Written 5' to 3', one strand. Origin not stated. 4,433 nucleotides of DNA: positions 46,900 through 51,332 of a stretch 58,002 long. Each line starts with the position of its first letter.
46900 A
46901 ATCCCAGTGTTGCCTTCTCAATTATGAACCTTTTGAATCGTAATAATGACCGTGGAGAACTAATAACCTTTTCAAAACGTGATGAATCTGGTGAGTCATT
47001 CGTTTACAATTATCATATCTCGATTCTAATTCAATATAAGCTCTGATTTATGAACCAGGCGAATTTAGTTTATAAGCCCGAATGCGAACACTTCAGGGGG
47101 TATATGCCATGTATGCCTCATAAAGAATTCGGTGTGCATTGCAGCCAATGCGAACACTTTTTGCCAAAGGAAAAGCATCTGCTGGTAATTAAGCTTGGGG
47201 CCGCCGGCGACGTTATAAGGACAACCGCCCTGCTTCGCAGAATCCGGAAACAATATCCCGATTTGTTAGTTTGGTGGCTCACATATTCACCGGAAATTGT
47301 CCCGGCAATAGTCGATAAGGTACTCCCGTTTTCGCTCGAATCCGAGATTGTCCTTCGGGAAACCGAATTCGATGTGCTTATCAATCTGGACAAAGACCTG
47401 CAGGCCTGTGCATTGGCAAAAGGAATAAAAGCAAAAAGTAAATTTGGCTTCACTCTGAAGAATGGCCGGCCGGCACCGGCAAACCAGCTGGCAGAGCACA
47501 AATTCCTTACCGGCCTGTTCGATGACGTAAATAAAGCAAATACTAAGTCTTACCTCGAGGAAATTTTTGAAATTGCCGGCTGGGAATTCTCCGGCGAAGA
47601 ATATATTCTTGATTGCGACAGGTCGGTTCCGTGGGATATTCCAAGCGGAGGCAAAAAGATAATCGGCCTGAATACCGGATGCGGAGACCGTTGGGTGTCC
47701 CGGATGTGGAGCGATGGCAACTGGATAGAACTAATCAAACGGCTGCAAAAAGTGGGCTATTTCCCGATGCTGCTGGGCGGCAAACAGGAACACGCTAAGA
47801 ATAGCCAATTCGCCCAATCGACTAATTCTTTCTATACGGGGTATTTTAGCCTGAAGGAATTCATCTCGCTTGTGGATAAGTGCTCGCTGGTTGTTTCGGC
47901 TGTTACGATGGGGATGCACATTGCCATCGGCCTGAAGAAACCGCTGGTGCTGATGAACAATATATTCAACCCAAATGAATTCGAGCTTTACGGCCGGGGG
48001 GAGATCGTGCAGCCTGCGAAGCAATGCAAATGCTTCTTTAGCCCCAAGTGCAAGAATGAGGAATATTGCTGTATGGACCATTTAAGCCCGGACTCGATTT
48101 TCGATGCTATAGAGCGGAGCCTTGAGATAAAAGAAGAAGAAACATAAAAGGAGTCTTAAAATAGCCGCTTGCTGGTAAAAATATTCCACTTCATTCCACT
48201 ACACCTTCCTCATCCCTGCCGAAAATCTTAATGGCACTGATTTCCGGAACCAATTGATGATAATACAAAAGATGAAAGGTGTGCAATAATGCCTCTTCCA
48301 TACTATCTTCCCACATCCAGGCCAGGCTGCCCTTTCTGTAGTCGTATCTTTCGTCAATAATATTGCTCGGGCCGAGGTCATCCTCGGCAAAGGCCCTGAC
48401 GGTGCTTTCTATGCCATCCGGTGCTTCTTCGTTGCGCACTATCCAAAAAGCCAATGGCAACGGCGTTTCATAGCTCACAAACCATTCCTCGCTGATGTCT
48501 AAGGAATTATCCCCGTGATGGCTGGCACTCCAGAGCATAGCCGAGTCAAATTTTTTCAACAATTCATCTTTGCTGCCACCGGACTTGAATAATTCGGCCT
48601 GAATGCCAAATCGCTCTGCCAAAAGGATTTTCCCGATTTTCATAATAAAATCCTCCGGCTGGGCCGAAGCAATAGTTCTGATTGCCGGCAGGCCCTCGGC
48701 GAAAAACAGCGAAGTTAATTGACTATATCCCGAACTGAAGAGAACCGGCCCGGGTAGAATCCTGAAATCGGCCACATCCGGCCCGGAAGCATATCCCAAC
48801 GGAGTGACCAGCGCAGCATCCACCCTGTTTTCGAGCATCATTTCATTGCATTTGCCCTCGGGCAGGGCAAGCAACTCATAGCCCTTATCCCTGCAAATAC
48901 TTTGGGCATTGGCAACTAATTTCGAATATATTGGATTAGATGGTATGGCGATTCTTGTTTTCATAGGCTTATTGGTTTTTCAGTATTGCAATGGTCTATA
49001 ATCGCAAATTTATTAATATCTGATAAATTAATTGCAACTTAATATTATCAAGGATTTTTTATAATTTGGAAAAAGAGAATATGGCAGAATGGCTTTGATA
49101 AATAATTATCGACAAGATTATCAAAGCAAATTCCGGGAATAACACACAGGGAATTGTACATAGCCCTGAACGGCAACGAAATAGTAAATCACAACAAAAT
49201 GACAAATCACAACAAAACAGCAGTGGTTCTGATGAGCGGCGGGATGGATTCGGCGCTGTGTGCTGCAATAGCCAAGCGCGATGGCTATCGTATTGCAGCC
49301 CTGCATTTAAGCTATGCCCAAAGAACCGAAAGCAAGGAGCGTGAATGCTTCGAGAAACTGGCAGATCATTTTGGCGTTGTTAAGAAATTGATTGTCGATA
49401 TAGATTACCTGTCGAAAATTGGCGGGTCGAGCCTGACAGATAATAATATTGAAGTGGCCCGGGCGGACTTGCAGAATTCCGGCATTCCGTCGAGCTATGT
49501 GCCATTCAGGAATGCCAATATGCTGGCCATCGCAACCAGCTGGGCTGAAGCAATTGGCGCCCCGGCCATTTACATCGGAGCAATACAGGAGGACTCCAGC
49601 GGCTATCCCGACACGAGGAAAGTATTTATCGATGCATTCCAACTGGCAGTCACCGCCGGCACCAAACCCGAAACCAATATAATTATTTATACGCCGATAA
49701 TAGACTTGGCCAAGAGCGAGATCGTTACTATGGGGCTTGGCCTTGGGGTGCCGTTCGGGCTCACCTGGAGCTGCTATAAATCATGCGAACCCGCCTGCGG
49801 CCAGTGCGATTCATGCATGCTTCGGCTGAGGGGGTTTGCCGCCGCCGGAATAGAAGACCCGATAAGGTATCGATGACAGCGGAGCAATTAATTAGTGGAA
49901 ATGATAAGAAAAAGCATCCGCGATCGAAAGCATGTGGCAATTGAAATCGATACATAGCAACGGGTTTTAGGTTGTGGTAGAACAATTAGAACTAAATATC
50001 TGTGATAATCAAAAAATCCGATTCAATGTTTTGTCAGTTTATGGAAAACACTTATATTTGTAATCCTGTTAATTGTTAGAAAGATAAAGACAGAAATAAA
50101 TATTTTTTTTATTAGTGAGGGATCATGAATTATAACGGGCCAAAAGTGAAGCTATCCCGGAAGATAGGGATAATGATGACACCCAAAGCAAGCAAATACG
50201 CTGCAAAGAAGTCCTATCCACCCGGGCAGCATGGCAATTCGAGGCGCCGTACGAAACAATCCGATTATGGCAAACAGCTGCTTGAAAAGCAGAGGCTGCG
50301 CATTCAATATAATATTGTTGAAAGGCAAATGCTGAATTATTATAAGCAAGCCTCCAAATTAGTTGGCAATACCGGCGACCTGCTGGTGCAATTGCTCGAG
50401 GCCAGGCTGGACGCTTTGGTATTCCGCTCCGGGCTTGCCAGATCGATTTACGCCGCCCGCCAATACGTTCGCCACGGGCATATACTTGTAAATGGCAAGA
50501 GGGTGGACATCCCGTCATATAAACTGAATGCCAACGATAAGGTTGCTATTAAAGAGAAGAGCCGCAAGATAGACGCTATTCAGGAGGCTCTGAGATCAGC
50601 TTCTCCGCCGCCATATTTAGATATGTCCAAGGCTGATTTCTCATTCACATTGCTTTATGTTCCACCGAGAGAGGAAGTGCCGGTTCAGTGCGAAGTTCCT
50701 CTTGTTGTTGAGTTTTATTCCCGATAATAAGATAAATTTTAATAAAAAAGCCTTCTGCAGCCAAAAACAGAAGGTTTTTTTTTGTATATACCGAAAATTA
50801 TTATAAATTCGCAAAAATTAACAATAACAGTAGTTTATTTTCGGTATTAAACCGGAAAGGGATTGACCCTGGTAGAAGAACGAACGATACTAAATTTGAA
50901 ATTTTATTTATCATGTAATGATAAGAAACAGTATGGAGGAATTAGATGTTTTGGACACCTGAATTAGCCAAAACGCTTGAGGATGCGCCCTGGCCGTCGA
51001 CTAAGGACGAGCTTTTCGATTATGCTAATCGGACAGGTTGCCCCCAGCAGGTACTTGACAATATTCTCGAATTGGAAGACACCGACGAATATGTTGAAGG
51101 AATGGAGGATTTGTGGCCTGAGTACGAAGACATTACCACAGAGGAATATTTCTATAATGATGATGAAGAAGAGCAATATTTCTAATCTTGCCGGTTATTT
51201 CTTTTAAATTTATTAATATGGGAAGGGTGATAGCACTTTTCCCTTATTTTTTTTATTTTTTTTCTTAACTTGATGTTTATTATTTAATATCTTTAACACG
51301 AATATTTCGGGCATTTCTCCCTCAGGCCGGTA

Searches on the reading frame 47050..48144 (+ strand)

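Call 27: search_protein_families(library=pfam, proteins=[window:47050-48144:+], max_evalue=0.001)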
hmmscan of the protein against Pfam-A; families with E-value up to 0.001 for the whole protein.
window:47050-48144:+ (365 aa): 1 family
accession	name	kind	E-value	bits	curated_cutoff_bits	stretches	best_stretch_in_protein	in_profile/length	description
PF01075.23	Glyco_transf_9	-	2.1e-12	47.3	22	1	102-335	8-242/247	Glycosyltransferase family 9 (heptosyltransferase)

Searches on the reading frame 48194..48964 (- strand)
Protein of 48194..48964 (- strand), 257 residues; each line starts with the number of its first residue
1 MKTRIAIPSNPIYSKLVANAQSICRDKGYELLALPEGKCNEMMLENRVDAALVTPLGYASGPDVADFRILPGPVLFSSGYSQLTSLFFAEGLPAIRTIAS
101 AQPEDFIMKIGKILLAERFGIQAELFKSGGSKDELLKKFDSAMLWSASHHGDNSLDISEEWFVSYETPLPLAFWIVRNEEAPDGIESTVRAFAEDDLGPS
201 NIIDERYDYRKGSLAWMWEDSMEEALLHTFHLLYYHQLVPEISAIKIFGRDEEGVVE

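Call 27: search_protein_families(library=pfam, proteins=[window:48194-48964:-], max_evalue=0.001)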
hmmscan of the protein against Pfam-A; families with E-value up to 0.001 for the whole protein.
window:48194-48964:- (257 aa): 1 family
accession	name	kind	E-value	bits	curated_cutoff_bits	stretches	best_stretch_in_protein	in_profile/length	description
PF02621.19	VitK2_biosynth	-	2.3e-07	31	26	1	11-192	13-195/252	Menaquinone biosynthesis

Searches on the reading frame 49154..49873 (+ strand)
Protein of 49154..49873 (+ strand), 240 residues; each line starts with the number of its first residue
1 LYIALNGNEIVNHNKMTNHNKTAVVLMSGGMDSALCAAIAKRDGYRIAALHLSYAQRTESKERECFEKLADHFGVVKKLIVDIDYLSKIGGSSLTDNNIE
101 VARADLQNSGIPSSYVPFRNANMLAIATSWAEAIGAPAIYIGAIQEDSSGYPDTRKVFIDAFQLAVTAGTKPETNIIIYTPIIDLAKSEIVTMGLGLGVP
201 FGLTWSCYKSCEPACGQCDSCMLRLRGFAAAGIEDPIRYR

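Call 28: search_protein_families(library=pfam, proteins=[window:49154-49873:+], max_evalue=0.001)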
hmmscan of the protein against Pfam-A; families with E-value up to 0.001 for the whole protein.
window:49154-49873:+ (240 aa): 5 families
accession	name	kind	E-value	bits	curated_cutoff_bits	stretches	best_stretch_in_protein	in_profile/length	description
PF06508.19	QueC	-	1.3e-72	244.1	22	1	22-231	1-209/210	Queuosine biosynthesis protein QueC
PF02568.20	ThiI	-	5.6e-07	29.8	20.5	1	21-74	4-61/197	Thiamine biosynthesis protein (ThiI)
PF03054.22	tRNA_Me_trans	-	2.5e-05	24.5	20.6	1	23-79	3-63/202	tRNA methyl transferase HUP domain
PF02540.23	NAD_synthase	-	4.2e-05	23.2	21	1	16-107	14-105/242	NAD synthase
PF00733.27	Asn_synthase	-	4.8e-05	23.6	21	1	24-77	21-74/354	Asparagine synthase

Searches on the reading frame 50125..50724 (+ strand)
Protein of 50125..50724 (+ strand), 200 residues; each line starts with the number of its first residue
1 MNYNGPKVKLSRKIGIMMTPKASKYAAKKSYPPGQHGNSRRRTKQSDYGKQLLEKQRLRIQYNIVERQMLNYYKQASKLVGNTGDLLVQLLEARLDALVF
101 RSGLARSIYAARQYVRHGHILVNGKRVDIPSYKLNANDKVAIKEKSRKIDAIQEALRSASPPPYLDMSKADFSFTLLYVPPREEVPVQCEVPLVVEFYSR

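Call 28: search_protein_families(library=pfam, proteins=[window:50125-50724:+], max_evalue=0.001)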
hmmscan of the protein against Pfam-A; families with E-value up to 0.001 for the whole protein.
window:50125-50724:+ (200 aa): 3 families
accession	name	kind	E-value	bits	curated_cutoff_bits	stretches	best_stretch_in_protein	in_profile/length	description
PF00163.24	Ribosomal_S4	-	1.5e-22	80.5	23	1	3-92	2-95/95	Ribosomal protein S4/S9 N-terminal domain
PF01479.30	S4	-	7.8e-18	64.4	22.8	1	94-140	2-48/48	S4 domain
PF22421.1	SYY_C-terminal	-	6.2e-05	23.2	27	1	96-140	23-66/83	Tyrosine--tRNA ligase SYY-like C-terminal domain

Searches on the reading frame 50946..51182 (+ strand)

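Call 28: search_protein_families(library=pfam, proteins=[window:50946-51182:+], max_evalue=0.001)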
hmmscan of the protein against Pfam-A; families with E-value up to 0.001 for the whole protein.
window:50946-51182:+ (79 aa): 1 family
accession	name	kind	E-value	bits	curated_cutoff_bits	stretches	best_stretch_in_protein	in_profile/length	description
PF11387.14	DUF2795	-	2.2e-12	47.1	25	1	3-51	2-48/54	Protein of unknown function (DUF2795)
